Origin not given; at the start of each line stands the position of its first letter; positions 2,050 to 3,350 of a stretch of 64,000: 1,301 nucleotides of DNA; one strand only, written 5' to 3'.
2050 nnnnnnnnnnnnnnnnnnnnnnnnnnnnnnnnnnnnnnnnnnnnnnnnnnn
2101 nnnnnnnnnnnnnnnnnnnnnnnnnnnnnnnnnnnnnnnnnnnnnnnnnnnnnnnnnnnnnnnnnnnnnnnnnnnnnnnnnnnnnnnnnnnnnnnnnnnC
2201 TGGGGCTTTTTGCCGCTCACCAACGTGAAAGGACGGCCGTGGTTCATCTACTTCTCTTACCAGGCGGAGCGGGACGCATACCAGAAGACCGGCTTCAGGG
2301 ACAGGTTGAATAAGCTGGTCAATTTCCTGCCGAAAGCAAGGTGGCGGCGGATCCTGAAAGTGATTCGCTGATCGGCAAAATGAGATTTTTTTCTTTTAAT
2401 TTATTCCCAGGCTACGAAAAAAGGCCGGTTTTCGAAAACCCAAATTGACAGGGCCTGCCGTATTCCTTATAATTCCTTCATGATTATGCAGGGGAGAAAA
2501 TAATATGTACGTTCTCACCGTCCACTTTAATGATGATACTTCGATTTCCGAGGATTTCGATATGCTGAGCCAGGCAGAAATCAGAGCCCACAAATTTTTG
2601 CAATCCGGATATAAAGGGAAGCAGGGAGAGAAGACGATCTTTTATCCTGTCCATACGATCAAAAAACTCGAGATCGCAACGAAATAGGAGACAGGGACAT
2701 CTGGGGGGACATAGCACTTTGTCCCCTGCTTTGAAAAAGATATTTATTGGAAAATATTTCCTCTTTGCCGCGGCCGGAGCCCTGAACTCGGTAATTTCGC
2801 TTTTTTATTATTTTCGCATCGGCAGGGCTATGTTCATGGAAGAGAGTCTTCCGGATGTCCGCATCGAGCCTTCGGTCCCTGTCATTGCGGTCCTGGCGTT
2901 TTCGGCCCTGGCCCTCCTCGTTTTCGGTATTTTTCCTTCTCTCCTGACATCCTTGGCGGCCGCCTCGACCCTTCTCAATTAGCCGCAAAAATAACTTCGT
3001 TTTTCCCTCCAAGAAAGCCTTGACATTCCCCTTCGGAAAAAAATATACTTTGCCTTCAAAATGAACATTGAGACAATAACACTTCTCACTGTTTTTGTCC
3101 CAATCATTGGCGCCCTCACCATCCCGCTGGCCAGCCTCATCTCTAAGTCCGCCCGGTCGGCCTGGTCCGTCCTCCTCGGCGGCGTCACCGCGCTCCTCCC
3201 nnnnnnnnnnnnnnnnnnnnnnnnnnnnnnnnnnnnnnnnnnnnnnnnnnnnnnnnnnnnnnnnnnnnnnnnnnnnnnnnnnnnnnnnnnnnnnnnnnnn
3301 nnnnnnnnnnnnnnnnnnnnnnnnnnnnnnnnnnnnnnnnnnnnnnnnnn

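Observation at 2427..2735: Orphan 60-aa gene with textbook expression signals inside an AT-rich patch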

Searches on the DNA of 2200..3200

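Call 6: search_rna_families(source=window, start=2200, end=3200, threshold=evalue, max_evalue=10)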
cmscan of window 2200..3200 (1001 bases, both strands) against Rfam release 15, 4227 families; matches with E-value up to 10: 5.
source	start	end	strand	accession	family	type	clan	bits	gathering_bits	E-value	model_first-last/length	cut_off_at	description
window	2978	3091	-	RF01967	RMST_6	Gene; lncRNA;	-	19.6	90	3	87-203/203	no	Rhabdomyosarcoma 2 associated transcript conserved region 6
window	2377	2510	-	RF02747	FtrA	Gene; sRNA;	-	18.1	134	9.9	1-111/111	no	Francisella sRNA A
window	2352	2460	-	RF01454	RCNMV_5UTR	Cis-reg;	-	17.4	75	2.5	1-123/123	no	5'UTR enhancer element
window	2745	2769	+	RF02125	JPX_2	Gene; lncRNA;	-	13.2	48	9.6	1-69/69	no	JPX transcript, XIST activator conserved region 2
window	2978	3050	-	RF02219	ZNRD1-AS1_2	Gene; lncRNA;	-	11.6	60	6.6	1-76/76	no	ZNRD1 antisense RNA 1 conserved region 2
